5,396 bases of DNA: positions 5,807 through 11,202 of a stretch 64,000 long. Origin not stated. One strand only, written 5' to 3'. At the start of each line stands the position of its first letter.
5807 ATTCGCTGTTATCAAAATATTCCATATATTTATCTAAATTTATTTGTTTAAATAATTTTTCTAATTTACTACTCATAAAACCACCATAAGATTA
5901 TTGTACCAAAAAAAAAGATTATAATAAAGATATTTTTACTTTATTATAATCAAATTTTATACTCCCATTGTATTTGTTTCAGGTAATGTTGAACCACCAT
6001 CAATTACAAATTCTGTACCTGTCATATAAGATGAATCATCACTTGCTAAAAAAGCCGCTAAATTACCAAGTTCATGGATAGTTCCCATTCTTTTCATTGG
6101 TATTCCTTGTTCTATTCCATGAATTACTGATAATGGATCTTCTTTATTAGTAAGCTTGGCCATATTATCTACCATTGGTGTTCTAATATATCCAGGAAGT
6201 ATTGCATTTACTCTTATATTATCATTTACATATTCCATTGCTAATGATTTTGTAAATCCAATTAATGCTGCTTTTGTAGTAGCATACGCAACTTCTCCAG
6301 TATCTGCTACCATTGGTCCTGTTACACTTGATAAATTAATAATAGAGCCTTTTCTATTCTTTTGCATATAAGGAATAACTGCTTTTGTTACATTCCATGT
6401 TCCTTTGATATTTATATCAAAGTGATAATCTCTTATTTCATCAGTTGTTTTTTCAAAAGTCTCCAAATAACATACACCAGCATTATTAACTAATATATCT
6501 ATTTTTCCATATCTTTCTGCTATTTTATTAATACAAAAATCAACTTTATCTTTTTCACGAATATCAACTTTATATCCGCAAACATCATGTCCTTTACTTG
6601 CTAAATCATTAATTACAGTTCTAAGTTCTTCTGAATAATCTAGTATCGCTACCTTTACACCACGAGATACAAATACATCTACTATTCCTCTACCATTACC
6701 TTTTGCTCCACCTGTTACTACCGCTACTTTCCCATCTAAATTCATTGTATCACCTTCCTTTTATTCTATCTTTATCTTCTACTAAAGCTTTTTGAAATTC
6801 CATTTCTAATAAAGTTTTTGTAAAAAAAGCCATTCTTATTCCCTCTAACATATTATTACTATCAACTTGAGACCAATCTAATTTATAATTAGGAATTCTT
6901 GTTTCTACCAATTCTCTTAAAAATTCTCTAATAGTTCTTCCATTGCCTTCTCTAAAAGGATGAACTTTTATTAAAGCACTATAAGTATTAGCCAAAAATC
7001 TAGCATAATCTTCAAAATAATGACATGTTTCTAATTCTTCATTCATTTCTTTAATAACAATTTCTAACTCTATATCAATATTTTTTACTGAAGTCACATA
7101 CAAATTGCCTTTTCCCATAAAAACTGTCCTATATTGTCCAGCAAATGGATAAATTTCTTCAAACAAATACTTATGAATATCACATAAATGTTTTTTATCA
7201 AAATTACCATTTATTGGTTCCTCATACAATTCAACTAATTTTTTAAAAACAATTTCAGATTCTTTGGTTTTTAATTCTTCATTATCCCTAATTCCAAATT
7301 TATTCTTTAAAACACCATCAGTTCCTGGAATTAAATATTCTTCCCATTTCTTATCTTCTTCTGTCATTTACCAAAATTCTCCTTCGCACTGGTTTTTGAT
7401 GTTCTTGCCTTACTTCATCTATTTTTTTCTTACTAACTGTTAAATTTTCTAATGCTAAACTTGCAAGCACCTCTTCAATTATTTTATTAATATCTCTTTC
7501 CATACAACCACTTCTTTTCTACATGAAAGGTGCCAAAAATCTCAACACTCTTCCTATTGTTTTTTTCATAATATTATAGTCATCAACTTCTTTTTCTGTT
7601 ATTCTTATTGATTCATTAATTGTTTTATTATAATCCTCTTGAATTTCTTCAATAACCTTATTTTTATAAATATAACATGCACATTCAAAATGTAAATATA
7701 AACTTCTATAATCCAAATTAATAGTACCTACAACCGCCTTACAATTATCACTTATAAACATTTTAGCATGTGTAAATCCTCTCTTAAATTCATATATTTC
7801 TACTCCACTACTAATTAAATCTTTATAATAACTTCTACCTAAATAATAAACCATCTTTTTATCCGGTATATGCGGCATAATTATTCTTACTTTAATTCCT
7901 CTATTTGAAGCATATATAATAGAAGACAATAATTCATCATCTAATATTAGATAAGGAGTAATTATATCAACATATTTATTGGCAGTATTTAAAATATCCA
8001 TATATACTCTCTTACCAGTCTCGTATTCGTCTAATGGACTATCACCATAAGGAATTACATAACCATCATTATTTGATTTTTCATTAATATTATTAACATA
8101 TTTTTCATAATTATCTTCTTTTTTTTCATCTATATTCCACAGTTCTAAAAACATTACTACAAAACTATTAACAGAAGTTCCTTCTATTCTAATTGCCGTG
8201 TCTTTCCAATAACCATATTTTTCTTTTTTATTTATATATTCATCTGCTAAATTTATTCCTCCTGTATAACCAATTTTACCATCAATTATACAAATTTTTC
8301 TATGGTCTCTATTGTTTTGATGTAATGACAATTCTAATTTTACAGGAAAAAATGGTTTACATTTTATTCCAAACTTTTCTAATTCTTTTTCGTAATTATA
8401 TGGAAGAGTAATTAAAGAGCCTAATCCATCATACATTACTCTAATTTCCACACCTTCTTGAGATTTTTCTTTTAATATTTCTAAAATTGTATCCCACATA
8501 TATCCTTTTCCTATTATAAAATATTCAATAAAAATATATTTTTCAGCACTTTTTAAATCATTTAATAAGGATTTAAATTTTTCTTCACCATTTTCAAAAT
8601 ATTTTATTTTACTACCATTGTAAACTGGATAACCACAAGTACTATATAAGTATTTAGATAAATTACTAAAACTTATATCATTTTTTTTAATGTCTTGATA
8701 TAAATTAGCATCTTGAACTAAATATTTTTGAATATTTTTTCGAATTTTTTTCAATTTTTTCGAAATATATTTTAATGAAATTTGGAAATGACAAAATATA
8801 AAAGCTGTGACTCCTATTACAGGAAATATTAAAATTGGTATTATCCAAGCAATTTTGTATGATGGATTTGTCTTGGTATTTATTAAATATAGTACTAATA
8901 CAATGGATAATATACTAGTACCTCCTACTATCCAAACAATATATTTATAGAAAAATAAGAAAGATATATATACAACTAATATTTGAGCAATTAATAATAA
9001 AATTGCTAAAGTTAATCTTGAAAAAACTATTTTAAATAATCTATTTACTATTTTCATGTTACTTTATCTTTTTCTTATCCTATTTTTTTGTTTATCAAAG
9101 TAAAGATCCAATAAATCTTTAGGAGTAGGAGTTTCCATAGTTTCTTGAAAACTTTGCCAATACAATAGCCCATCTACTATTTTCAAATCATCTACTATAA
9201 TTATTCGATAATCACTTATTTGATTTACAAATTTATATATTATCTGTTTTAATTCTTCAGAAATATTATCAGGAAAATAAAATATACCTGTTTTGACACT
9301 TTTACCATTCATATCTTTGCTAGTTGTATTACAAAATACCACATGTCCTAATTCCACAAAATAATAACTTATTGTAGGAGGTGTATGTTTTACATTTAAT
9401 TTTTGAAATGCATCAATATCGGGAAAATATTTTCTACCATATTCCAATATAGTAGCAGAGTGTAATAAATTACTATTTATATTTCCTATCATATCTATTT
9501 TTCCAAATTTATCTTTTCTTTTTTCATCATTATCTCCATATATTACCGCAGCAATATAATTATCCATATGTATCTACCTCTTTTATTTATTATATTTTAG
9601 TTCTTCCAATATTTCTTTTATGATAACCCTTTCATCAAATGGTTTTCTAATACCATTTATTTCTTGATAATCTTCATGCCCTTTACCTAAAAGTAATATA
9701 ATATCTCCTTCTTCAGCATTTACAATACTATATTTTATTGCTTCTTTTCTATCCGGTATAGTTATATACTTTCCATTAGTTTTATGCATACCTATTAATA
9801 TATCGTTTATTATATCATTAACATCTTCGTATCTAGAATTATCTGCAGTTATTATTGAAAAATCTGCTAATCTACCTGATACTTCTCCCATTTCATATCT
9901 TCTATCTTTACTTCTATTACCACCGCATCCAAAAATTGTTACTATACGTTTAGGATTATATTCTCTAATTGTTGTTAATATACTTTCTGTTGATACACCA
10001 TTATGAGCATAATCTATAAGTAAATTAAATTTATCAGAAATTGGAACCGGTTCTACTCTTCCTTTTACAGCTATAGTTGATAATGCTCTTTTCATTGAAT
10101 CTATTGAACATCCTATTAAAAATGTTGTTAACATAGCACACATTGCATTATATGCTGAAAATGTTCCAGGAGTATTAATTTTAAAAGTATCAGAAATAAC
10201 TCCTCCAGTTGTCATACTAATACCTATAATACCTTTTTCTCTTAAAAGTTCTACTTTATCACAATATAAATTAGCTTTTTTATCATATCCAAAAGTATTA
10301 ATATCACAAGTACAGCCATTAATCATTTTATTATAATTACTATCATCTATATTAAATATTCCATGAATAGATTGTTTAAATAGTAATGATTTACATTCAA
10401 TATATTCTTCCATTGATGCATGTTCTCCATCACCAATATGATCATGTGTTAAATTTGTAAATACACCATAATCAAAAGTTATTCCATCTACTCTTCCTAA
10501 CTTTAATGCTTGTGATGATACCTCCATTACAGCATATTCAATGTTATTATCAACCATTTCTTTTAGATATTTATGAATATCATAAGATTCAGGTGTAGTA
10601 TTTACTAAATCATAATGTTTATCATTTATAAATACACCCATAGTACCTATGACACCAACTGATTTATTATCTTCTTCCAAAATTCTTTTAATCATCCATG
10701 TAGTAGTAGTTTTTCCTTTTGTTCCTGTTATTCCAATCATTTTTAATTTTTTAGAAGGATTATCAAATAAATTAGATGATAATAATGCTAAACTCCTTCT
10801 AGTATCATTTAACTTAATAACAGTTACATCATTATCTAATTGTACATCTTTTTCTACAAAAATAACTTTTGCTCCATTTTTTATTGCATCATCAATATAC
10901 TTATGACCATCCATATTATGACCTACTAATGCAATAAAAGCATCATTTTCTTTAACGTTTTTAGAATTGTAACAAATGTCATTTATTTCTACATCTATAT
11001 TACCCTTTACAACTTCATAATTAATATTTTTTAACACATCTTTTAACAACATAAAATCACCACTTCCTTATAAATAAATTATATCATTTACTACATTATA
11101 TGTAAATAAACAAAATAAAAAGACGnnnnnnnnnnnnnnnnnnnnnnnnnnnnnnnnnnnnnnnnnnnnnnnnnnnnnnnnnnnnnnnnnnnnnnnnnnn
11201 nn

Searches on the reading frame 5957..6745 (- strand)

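Call 38: search_protein_families(library=ncbifam, proteins=[window:5957-6745:-], max_evalue=0.00001)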
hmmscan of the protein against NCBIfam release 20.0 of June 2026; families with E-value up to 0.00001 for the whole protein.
window:5957-6745:- (262 aa): 228 families (the best 25 are shown)
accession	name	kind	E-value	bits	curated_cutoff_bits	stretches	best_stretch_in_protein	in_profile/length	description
NF006080.0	PRK08226.1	equivalog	1.3e-110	369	356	1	2-262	3-263/263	SDR family oxidoreductase UcpA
NF009468.0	PRK12826.1-4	equivalog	1.5e-65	221.4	318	1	2-258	4-253/256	SDR family oxidoreductase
NF004198.0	PRK05653.1-3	equivalog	3e-65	220.1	296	1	3-253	5-247/248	3-oxoacyl-ACP reductase FabG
NF004791.0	PRK06138.1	equivalog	7.8e-64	215.4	312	1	1-253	1-250/252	SDR family oxidoreductase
NF005559.1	PRK07231.1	subfamily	2.2e-62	210.8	215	1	3-253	2-248/249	glucose 1-dehydrogenase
NF004202.0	PRK05653.2-2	equivalog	6.9e-62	209.3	333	1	3-258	5-253/259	3-oxoacyl-ACP reductase FabG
TIGR01830.1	3oxo_ACP_reduc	equivalog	9.4e-61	205.5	297.75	1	8-251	1-237/239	3-oxoacyl-[acyl-carrier-protein] reductase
NF009466.0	PRK12826.1-2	subfamily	5e-60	203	222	1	6-254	4-246/248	3-oxoacyl-ACP reductase FabG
NF005007.0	PRK06398.1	equivalog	1.2e-59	201.5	341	1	2-252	4-245/259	aldose dehydrogenase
NF009093.0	PRK12429.1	subfamily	3.1e-57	193.8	258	1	1-252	1-256/259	3-hydroxybutyrate dehydrogenase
NF005067.0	PRK06484.1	equivalog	1.5e-56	192.1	713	1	4-253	8-252/524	short chain dehydrogenase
NF005309.0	PRK06841.1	subfamily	4.8e-56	190.1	286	1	2-254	12-254/255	GolD/DthD family dehydrogenase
NF052558.1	MBtsdlDhBudC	equivalog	1e-55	189.1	270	1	4-253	2-242/250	meso-2,3-butanediol dehydrogenase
NF005469.0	PRK07063.1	equivalog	1e-55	189.1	306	1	3-253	5-255/260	SDR family oxidoreductase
NF006366.0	PRK08589.1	equivalog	2.2e-55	187.9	386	1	3-252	4-252/272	SDR family oxidoreductase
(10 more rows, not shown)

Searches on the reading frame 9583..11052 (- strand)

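Call 3: search_protein_families(library=pfam, proteins=[window:9583-11052:-], max_evalue=0.01)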
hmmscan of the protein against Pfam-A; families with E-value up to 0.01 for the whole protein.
window:9583-11052:- (489 aa): 3 families
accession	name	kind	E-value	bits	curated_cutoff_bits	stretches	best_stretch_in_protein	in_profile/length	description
PF08245.18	Mur_ligase_M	-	3.9e-45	154.7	24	1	108-308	1-198/200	Mur ligase middle domain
PF02875.26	Mur_ligase_C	-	1.6e-27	97.3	28.4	1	331-458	1-127/127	Mur ligase, glutamate ligase domain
PF01225.30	Mur_ligase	-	2.6e-08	34.6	21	1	23-78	2-58/95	Mur ligase family, catalytic domain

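Call 4: search_protein_families(library=ncbifam, proteins=[window:9583-11052:-], max_evalue=0.01)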
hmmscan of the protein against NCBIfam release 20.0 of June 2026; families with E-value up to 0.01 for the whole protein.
window:9583-11052:- (489 aa): 29 families (the best 25 are shown)
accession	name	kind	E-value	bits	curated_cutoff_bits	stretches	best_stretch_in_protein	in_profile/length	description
NF001126.0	PRK00139.1-4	equivalog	7.5e-153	509.6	373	1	2-484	2-484/486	UDP-N-acetylmuramoyl-L-alanyl-D-glutamate--2,6-diaminopimelate ligase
TIGR01085.1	murE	subfamily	5.6e-133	444.3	257.3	1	21-482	2-471/472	UDP-N-acetylmuramyl-tripeptide synthetase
NF001124.0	PRK00139.1-2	equivalog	1.1e-123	413.7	476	1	16-486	21-496/500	UDP-N-acetylmuramoyl-L-alanyl-D-glutamate--2,6-diaminopimelate ligase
NF008896.0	PRK11929.1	equivalog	5.5e-116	388.6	1023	1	22-483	28-499/965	bifunctional UDP-N-acetylmuramoyl-L-alanyl-D-glutamate--2,6-diaminopimelate ligase MurE/UDP-N-acetylmuramoyl-tripeptide--D-alanyl-D-alanine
NF010628.0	PRK14022.1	equivalog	1.1e-104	350.9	536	1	5-473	19-471/483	UDP-N-acetylmuramoyl-L-alanyl-D-glutamate--L-lysine ligase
NF001123.0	PRK00139.1-1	equivalog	1.1e-101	341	586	1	14-484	11-491/493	UDP-N-acetylmuramoyl-L-alanyl-D-glutamate--2,6-diaminopimelate ligase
NF001130.0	PRK00139.2-4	equivalog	1.2e-85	288.2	715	1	14-486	22-515/516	UDP-N-acetylmuramoyl-L-alanyl-D-glutamate--2,6-diaminopimelate ligase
NF001129.0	PRK00139.2-3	equivalog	3.6e-68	230.3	762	1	18-481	36-514/517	UDP-N-acetylmuramoyl-L-alanyl-D-glutamate--2,6-diaminopimelate ligase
NF001127.0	PRK00139.2-1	equivalog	6.1e-64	216.6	997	2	13-252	21-262/520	UDP-N-acetylmuramoyl-L-alanyl-D-glutamate--2,6-diaminopimelate ligase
NF001131.0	PRK00139.2-5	equivalog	1.2e-60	205.8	1000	1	20-472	33-472/483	UDP-N-acetylmuramoyl-L-alanyl-D-glutamate--2,6-diaminopimelate ligase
TIGR02068.2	cya_phycin_syn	equivalog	2.1e-43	148.5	850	1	95-459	470-851/862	cyanophycin synthetase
NF010623.0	PRK14016.1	subfamily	8.8e-40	136.6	877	1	94-458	470-852/871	cyanophycin synthetase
TIGR01143.1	murF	subfamily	9.5e-36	123.6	288.6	1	29-373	2-330/418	UDP-N-acetylmuramoyl-tripeptide--D-alanyl-D-alanine ligase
NF053646.1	pMurD1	equivalog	1.9e-22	79.5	610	1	102-465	108-450/465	pseudomurein biosynthesis peptide ligase pMurD1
NF053645.1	pMurC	equivalog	2.1e-21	76.2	560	3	289-463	310-489/492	pseudomurein biosynthesis peptide ligase pMurC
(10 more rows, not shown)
